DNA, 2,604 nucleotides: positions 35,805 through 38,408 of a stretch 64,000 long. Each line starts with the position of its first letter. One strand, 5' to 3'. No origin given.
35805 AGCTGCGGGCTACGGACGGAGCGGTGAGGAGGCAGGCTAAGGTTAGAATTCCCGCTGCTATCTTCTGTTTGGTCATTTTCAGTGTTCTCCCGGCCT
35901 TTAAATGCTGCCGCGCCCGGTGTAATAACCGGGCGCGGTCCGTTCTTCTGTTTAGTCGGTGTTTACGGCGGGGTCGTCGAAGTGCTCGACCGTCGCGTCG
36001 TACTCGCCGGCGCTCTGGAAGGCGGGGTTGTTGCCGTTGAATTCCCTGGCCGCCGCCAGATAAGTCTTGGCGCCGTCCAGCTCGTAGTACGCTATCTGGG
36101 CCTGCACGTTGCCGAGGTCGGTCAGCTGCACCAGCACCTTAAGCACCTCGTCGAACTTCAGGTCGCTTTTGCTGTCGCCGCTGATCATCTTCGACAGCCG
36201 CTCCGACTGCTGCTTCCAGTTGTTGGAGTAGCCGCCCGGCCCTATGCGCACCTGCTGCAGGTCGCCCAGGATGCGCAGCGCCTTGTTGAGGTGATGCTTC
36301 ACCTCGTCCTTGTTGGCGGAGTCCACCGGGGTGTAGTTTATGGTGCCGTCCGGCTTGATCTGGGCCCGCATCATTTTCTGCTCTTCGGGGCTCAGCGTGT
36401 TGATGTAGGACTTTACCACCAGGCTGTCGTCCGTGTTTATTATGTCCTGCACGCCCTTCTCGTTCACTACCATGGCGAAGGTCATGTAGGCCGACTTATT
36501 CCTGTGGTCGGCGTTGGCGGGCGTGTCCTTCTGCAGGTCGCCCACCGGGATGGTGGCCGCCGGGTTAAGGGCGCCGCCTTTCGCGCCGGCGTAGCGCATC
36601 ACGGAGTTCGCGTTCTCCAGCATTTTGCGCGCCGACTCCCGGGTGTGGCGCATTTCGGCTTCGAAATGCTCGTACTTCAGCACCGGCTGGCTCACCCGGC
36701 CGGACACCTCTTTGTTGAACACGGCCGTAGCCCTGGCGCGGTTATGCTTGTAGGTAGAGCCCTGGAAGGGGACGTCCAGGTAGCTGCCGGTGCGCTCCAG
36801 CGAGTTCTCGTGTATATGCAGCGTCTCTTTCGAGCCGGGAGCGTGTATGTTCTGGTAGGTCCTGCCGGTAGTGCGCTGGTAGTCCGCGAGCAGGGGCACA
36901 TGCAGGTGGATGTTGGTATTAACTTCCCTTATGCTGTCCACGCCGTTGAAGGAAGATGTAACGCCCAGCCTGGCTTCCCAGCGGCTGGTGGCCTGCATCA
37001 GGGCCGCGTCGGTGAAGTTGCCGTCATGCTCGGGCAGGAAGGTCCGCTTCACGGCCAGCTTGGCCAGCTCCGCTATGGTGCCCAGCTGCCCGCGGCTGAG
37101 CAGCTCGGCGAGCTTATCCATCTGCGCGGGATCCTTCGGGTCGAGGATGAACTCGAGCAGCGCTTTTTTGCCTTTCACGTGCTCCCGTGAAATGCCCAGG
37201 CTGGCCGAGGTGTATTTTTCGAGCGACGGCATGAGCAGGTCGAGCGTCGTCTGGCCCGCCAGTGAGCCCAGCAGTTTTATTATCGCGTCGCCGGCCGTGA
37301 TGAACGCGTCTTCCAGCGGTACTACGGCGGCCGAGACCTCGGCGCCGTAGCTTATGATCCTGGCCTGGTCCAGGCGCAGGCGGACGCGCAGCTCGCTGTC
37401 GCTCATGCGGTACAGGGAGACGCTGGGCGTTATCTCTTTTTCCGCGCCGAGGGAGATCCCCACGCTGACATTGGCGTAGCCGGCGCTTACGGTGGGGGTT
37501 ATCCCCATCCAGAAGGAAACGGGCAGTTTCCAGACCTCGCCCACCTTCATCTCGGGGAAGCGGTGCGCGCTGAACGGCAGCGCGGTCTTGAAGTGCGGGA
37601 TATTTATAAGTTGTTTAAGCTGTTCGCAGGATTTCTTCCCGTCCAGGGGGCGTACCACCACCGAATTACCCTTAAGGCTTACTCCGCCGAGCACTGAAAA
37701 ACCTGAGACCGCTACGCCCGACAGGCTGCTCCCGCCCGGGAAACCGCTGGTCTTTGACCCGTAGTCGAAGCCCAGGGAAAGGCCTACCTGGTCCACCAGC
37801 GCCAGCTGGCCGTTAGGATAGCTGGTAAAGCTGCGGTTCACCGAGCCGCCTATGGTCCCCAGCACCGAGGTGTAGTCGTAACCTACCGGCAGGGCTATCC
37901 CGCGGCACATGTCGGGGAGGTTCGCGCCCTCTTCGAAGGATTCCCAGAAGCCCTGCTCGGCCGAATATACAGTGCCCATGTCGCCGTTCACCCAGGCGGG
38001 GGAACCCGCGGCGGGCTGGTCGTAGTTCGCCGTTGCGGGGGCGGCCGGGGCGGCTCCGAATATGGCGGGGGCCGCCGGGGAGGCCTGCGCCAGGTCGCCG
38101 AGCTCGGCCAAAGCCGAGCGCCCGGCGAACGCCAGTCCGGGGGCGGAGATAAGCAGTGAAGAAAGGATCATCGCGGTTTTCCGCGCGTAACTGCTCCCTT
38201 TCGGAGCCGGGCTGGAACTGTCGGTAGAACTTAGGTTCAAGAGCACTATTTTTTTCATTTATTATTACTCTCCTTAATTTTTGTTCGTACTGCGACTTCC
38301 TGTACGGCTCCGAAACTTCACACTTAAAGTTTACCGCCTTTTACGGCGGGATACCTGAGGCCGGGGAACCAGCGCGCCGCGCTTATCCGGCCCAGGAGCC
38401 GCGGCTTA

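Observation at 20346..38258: Family A: three 728-768 aa secreted paralogs with no recognisable domain, each behind its own cassette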

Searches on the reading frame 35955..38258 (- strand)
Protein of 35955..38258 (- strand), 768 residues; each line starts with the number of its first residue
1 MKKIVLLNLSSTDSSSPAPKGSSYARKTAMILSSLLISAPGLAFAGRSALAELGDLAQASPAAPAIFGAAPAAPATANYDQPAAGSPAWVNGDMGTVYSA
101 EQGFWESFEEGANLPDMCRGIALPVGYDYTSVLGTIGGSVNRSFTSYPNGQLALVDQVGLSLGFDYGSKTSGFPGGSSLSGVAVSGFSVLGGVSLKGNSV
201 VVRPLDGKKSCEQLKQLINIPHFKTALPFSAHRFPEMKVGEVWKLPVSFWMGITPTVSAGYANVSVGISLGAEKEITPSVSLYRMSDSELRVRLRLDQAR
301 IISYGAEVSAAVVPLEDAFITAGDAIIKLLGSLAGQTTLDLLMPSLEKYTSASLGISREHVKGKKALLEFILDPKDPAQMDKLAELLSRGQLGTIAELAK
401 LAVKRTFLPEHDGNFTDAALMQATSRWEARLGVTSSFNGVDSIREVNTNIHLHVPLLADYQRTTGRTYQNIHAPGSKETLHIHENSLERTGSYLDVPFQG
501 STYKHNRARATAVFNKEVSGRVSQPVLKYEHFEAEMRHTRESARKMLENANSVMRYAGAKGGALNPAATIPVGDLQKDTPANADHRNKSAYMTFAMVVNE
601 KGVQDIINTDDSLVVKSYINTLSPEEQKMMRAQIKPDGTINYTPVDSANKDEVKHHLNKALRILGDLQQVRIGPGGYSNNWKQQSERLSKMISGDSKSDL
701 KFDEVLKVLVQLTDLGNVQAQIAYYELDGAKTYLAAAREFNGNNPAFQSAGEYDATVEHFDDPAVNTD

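Call 7: search_protein_families(library=pfam, proteins=[window:35955-38258:-], max_evalue=1)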
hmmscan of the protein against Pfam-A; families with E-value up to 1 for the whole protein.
window:35955-38258:- (768 aa): 1 family
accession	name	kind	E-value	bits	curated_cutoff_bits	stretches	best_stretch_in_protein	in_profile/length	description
PF22022.2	Phage_int_M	-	0.21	12.3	27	1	535-563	57-85/96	Phage integrase central domain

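Call 8: search_protein_families(library=ncbifam, proteins=[window:35955-38258:-], max_evalue=1)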
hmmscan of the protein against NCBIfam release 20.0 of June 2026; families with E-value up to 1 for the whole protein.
window:35955-38258:- (768 aa): 1 family
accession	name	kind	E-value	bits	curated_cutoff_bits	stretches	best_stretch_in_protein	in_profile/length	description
NF004453.0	PRK05786.1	equivalog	0.00021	20.9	243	1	617-700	32-115/238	3-ketoacyl-(acyl-carrier-protein) reductase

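Call 65: find_homologous_proteins(query=window:35955-38258:-)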
Query window:35955-38258:- (768 aa): 9 proteins with E <= 0.001 among 8000 candidates.
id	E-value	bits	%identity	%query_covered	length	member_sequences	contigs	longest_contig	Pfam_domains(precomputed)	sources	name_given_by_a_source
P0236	0.0e+0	1714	100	100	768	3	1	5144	-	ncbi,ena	-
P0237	0.0e+0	1281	74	100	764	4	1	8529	-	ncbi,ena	-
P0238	0.0e+0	1271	74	100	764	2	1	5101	-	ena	-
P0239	0.0e+0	1262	73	100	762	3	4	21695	-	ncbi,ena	-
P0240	0.0e+0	1260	73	100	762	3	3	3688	-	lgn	-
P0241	0.0e+0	1116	76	84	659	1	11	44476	-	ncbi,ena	-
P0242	0.0e+0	1059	77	80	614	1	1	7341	-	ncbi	ncbi:MAG: hypothetical protein WCK76_10760, partial [Elusimicrobiota bacterium]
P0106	0.0e+0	1044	62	97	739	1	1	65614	-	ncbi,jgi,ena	ncbi:MAG: hypothetical protein WCW52_03750 [Elusimicrobiales bacterium]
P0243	1.0e-293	994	61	97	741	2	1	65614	-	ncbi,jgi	ncbi:MAG: hypothetical protein WCW52_03745 [Elusimicrobiales bacterium]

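Call 75: predict_structure(alignment_id=A6)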
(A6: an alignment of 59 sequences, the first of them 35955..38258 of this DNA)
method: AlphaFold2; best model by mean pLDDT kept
length: 768 residues; sequences in the alignment: 59
mean_pLDDT: 74.7   pTM: 0.76
mean pLDDT of the five models: 74.7, 74.4, 72.2, 70.6, 69.4
residues with pLDDT >= 90: 233; 70-90: 291; 50-70: 136; < 50: 108
segments of 3 or more residues with pLDDT < 50: 1-84, 119-121, 169-183, 582-585
pLDDT, mean of each block of 10 residues (from residue 1): 25 28 31 31 33 38 30 33 62 62 77 58 57 76 73 84 71 33 61 89 72 53 80 92 92 85 83 92 95 93 89 58 61 70 60 90 93 95 84 76 73 67 88 91 94 82 94 87 93 73 88 91 92 84 87 92 89 75 58 93 93 91 88 73 63 86 89 62 90 80 90 94 79 77 81 84 76
secondary structure, 60 per line:
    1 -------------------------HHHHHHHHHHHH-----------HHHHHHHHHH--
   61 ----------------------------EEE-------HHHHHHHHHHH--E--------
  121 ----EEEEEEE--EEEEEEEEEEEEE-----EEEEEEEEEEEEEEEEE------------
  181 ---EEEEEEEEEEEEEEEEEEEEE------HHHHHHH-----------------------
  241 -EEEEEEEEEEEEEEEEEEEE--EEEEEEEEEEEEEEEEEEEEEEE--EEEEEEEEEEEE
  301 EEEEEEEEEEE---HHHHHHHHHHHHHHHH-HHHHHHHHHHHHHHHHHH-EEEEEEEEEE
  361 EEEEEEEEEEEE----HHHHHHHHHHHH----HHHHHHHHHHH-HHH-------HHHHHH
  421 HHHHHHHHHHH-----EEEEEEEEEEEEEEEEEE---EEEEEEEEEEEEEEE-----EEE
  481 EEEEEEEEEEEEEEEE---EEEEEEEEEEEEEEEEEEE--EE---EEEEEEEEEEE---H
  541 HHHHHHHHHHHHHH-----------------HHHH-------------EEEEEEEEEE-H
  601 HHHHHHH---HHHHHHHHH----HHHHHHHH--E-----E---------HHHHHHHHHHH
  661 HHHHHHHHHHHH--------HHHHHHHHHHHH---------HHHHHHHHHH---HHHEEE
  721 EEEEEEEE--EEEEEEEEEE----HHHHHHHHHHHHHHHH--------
elements in order (helices of 4 or more, strands of 3 or more residues): H26-37 H49-58 E89-91 H99-109 E125-131 E134-146 E152-168 E184-204 H211-217 E242-261 E264-286 E289-311 H315-330 H332-349 E351-372 H377-388 H393-403 H415-431 E437-454 E458-472 E478-496 E500-518 E526-536 H540-554 H572-575 E589-598 H600-607 H611-619 H624-631 H650-672 H681-692 H702-711 E718-728 E731-740 H745-760

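Call 78: fold_search(model_id=the predicted structure, library=pdb)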
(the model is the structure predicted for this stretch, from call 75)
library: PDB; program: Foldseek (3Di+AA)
matches with E <= 10: 349; with E <= 0.001: 0
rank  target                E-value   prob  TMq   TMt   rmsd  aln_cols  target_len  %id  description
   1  8s34_A                8.1e-03  0.35  0.14  0.15  23.6       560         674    7  Ferric-mycobactin receptor (FemA) in complex with aeruginic acid (released 2025-02-26)
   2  9enr_A                9.9e-03  0.06  0.07  0.04  32.3       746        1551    7  Vitellogenin from the honey bee hemolymph (released 2025-03-26)
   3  1po3_B                1.1e-02  0.69  0.18  0.21  16.9       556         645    7  Crystal structure of ferric citrate transporter FecA in complex with ferric citrate (released 2003-11-18)
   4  1kmo                  1.3e-02  0.57  0.17  0.19  18.9       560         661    7  Crystal structure of the Outer Membrane Transporter FecA (released 2002-03-06)
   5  3v89_A                1.7e-02  0.15  0.12  0.12  31.3       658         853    8  The crystal structure of transferrin binding protein A (TbpA) from Neisseria meningitidis serogroup B in complex with  (released 2012-02-15)
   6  9nhq_A                3.3e-02  0.09  0.11  0.11  31.9       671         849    8  The cryo-EM structure of NmTbpA and NmTbpB in a complex (released 2026-03-04)
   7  1kmp                  3.6e-02  0.54  0.17  0.20  18.8       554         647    8  Crystal structure of the Outer Membrane Transporter FecA Complexed with Ferric Citrate (released 2002-03-06)
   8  3slj                  4.4e-02  0.41  0.14  0.28  22.9       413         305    9  Pre-cleavage Structure of the Autotransporter EspP - N1023A mutant (released 2011-11-16)
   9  5nec_A                5.2e-02  0.12  0.14  0.16  22.1       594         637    8  Crystal structure of the siderophore receptor PiuD from Pseudomonas aeruginosa (released 2018-02-07)
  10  9ex3_A                5.5e-02  0.15  0.16  0.18  17.7       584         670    8  Ferric-mycobactin receptor (FemA) in complex with dihydroaeruginoic acid (released 2025-02-26)
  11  9cmg_A                5.5e-02  0.08  0.12  0.11  30.7       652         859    8  Transferrin Binding Protein A in complex with transferrin binding protein B and transferrin (iron bound in both lobes  (released 2026-03-04)
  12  5iv8_C                6.4e-02  0.02  0.06  0.08  26.4       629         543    6  The LPS Transporter LptDE from Klebsiella pneumoniae, core complex (released 2016-05-18)
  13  3slo                  7.1e-02  0.30  0.15  0.28  18.5       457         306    9  Pre-cleavage Structure of the Autotransporter EspP - N1023D mutant (released 2011-11-16)
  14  3slt                  7.4e-02  0.38  0.16  0.30  22.9       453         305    9  Pre-cleavage Structure of the Autotransporter EspP - N1023S Mutant (released 2011-11-16)
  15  3qq2_A                7.4e-02  0.30  0.12  0.26  14.2       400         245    6  Crystal Structure of the Beta Domain of the Bordetella Autotransporter Brka (released 2011-04-13)
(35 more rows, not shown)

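Call 81: search_protein_families(library=phrogs, proteins=[window:35955-38258:-], max_evalue=0.1)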
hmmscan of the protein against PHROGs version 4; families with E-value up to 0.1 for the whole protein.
window:35955-38258:- (768 aa): 0 families

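Call 82: search_protein_families(library=padloc, proteins=[window:35955-38258:-], max_evalue=0.1)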
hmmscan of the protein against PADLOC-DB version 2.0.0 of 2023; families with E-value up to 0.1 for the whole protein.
window:35955-38258:- (768 aa): 0 families
